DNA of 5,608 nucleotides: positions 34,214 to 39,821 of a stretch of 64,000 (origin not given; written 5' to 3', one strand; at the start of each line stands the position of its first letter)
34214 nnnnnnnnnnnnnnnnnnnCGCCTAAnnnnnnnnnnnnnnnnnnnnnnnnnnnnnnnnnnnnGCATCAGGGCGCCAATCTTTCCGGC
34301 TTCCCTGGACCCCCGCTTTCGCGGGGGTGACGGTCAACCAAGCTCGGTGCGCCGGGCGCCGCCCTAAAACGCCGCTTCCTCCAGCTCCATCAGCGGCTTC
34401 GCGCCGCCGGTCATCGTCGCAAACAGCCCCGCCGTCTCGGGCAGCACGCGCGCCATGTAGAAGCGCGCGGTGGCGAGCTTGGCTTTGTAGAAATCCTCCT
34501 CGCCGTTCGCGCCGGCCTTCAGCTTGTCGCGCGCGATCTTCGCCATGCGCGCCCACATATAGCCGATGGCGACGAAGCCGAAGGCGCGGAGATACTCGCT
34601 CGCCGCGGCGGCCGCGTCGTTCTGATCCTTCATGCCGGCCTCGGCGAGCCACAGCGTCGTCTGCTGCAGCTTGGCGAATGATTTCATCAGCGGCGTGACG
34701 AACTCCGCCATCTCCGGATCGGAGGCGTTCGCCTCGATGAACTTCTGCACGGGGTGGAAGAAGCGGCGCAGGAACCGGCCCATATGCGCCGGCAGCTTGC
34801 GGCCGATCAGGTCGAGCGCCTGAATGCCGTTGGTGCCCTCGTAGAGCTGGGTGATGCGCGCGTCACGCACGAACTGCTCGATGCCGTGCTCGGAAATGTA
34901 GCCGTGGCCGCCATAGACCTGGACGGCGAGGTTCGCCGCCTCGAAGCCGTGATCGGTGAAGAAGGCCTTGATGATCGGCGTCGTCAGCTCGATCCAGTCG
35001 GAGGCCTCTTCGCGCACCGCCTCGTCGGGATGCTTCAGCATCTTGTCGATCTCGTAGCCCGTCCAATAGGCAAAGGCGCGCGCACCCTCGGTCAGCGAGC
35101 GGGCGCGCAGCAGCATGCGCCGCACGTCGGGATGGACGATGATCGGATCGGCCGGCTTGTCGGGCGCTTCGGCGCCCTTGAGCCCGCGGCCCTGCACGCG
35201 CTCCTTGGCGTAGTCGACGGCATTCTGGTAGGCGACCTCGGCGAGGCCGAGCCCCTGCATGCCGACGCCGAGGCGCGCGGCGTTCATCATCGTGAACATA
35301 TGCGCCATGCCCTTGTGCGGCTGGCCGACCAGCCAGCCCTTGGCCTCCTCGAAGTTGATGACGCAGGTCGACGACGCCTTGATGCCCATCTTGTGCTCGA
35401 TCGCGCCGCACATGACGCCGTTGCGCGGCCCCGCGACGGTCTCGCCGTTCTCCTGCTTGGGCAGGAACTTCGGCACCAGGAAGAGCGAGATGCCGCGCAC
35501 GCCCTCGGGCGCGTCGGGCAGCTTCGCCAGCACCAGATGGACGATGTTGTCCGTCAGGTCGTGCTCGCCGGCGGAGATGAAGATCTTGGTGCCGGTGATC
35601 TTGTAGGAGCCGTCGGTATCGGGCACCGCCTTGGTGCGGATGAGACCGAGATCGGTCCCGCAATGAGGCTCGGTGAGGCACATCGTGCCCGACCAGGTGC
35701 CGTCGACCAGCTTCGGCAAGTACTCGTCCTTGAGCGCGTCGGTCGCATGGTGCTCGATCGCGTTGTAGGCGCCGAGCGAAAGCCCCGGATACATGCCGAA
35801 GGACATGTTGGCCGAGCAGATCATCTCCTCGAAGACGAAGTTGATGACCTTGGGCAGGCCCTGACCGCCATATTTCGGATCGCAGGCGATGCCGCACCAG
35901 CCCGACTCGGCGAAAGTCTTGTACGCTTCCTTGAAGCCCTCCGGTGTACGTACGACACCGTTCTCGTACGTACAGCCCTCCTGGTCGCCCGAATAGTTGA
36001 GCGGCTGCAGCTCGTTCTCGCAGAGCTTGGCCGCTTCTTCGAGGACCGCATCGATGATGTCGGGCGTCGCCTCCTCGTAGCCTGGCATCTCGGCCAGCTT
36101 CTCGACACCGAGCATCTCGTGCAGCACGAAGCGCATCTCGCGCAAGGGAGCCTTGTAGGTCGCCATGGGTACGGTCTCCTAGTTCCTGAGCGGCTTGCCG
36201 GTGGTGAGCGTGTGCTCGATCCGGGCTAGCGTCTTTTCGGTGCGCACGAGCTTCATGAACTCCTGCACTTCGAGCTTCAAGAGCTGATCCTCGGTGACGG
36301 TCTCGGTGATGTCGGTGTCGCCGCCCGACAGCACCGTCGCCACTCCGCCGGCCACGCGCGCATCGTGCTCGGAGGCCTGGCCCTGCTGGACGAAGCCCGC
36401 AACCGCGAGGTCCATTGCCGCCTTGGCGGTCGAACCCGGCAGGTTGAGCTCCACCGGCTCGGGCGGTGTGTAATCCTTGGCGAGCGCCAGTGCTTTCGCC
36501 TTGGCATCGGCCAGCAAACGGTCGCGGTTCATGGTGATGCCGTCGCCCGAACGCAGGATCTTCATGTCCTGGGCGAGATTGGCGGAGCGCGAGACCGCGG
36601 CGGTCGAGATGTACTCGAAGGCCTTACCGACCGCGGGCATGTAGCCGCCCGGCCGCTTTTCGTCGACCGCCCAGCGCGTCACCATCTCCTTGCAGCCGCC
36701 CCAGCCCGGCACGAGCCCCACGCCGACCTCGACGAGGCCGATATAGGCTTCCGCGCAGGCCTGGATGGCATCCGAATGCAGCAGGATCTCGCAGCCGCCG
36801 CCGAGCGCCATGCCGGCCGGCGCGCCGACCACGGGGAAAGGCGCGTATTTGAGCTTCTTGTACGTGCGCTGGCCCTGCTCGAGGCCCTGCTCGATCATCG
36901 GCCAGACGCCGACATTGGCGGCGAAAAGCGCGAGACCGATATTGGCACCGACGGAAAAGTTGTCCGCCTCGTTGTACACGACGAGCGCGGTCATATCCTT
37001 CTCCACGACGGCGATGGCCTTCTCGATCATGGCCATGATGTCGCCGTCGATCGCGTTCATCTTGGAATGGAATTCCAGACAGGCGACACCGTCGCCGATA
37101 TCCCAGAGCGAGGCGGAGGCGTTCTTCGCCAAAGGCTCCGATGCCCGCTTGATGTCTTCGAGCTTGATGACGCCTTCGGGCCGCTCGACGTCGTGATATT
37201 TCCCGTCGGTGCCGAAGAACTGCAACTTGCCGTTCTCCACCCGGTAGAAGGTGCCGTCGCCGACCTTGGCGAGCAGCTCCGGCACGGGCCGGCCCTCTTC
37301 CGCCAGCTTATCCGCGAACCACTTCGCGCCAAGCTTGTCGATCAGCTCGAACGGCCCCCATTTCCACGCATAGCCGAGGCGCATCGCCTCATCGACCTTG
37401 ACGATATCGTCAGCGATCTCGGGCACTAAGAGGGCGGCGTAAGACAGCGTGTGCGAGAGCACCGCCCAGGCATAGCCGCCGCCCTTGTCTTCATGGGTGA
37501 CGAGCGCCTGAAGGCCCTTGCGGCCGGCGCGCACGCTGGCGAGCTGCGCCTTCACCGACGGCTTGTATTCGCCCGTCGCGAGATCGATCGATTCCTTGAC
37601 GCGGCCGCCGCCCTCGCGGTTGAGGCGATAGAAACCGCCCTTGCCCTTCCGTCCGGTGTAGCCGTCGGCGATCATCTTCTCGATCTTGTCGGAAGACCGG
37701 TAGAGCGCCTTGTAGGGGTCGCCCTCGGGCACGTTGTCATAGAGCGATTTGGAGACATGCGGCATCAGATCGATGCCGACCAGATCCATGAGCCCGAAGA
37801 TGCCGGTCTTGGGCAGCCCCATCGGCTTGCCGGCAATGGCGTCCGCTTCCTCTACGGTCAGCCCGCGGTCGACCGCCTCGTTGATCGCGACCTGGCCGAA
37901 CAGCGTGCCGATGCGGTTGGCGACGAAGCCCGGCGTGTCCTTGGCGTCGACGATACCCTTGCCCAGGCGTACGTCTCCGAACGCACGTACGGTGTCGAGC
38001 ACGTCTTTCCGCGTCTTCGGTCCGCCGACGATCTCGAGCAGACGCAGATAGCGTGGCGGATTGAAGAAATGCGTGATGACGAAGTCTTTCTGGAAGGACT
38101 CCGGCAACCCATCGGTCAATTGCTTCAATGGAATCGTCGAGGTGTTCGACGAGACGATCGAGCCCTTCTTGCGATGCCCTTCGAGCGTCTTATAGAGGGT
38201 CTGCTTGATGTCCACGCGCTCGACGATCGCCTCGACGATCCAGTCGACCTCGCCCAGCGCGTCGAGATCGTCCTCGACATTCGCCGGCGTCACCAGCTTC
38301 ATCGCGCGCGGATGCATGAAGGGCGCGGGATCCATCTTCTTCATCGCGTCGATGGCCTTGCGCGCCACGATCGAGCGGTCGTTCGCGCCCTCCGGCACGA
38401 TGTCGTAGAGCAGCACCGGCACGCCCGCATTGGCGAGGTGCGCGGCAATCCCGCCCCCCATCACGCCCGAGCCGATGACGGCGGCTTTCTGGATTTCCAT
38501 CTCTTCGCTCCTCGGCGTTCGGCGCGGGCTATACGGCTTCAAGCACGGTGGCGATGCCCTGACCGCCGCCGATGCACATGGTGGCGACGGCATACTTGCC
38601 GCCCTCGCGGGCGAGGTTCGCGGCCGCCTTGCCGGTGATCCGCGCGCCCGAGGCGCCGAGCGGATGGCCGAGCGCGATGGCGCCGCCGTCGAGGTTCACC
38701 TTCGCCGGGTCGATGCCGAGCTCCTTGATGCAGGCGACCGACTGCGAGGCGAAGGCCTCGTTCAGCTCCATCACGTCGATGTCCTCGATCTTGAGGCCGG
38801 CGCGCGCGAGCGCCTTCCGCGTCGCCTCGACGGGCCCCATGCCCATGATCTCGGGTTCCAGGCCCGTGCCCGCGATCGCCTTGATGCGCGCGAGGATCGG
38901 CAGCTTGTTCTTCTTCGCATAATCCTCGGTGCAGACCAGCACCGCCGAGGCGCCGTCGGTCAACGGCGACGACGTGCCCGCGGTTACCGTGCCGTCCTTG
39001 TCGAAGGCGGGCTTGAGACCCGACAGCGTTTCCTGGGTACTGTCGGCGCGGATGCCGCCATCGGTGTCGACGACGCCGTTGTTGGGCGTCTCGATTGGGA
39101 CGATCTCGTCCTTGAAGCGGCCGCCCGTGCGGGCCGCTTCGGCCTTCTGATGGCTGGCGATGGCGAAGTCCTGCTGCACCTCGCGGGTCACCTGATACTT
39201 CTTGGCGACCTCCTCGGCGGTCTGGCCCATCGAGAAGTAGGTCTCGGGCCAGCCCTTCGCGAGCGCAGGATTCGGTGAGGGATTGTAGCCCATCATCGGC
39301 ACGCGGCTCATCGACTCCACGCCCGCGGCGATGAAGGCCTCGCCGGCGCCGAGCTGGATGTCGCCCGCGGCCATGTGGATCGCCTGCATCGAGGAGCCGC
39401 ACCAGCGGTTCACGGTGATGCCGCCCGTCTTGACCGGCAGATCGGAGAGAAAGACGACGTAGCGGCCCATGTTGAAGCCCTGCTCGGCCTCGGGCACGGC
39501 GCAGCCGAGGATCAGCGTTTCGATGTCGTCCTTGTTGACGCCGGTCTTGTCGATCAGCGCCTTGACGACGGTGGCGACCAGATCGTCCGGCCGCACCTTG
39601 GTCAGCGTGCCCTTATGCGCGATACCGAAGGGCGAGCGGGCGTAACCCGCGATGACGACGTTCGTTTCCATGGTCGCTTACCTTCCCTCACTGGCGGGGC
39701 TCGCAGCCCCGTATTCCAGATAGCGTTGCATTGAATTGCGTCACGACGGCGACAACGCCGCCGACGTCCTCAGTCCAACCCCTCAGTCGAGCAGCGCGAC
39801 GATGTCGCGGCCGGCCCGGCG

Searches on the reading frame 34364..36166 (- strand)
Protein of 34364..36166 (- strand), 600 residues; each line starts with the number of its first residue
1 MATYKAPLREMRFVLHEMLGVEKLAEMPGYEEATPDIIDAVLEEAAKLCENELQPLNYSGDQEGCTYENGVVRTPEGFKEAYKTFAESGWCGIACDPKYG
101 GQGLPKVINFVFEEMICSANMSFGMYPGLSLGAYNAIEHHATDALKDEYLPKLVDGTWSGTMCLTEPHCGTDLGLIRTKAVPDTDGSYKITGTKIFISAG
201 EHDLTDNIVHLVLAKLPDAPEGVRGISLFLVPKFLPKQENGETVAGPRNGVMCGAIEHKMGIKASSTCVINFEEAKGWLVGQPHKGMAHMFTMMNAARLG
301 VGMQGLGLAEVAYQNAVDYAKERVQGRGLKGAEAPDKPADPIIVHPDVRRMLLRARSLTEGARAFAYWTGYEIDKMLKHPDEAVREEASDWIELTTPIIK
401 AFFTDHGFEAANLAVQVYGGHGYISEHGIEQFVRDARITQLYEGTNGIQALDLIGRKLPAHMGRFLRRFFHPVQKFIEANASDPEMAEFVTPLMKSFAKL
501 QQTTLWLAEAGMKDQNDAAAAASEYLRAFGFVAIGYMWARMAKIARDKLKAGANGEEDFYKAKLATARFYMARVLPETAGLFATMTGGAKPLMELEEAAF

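Call 14: search_protein_families(library=pfam, proteins=[window:34364-36166:-], max_evalue=0.0001)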
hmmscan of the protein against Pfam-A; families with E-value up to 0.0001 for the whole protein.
window:34364-36166:- (600 aa): 6 families
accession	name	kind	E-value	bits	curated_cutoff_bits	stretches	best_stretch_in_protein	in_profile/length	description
PF12806.12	Acyl-CoA_dh_C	-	1.3e-37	129.1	30.3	1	469-595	1-123/124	Acetyl-CoA dehydrogenase C-terminal like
PF00441.29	Acyl-CoA_dh_1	-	2.3e-22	80.2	22.4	1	285-453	2-145/150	Acyl-CoA dehydrogenase, C-terminal domain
PF02771.21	Acyl-CoA_dh_N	-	2.6e-14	54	22.9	1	40-156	6-112/113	Acyl-CoA dehydrogenase, N-terminal domain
PF02770.24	Acyl-CoA_dh_M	-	1.5e-12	47.9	33.3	1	162-274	2-96/97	Acyl-CoA dehydrogenase, middle domain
PF08028.16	Acyl-CoA_dh_2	-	6.5e-09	36.6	22.7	1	300-446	2-133/134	Acyl-CoA dehydrogenase, C-terminal domain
PF22924.1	ACOX_C_alpha1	-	2.6e-08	34.3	27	1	294-448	4-159/169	Acyl-CoA oxidase, C-alpha1 domain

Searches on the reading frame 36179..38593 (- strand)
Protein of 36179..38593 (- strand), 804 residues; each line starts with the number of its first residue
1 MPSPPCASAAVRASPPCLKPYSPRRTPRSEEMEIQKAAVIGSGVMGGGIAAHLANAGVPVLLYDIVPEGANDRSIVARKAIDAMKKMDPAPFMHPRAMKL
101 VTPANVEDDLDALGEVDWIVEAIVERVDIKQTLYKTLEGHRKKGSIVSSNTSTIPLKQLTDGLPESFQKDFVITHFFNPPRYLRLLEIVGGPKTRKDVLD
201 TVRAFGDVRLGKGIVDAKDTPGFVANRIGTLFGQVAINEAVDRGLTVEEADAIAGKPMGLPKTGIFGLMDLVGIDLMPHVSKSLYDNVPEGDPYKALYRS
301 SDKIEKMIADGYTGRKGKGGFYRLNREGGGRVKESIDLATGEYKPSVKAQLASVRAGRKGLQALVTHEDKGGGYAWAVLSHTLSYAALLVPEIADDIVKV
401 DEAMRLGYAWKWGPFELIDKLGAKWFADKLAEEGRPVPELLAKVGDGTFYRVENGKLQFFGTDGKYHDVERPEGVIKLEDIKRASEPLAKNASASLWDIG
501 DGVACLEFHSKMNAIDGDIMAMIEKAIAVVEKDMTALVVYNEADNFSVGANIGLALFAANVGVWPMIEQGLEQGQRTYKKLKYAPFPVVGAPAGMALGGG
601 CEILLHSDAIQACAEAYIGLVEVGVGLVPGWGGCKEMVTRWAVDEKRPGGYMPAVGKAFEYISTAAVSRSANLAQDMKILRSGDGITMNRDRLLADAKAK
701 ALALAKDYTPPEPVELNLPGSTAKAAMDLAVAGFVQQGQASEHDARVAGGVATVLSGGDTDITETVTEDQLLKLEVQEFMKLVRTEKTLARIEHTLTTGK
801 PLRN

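Call 14: search_protein_families(library=pfam, proteins=[window:36179-38593:-], max_evalue=0.0001)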
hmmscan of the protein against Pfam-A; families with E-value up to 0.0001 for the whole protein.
window:36179-38593:- (804 aa): 4 families
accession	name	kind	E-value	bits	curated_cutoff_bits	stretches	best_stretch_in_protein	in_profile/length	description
PF02737.24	3HCDH_N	-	3.8e-41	141.4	22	1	36-219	1-179/180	3-hydroxyacyl-CoA dehydrogenase, NAD binding domain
PF00725.27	3HCDH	-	1.3e-21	77.3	22.1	1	222-323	1-96/97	3-hydroxyacyl-CoA dehydrogenase, C-terminal domain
PF00378.25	ECH_1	-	6.4e-11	42.5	27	1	500-635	3-138/251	Enoyl-CoA hydratase/isomerase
PF16113.10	ECH_2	-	3.6e-06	27.1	27.2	1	503-634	3-136/335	Enoyl-CoA hydratase/isomerase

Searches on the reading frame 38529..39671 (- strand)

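Call 14: search_protein_families(library=pfam, proteins=[window:38529-39671:-], max_evalue=0.0001)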
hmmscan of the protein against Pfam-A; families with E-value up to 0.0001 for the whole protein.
window:38529-39671:- (380 aa): 3 families
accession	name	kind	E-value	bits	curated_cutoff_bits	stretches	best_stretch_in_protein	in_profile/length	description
PF00108.29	Thiolase_N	-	1.5e-68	231.4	26.4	1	5-250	1-260/260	Thiolase, N-terminal domain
PF02803.24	Thiolase_C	-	5.3e-48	162.2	27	1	258-378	2-122/123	Thiolase, C-terminal domain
PF22691.2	Thiolase_C_1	-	6.2e-06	26.4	28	0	279-320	19-60/144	Thiolase C-terminal domain-like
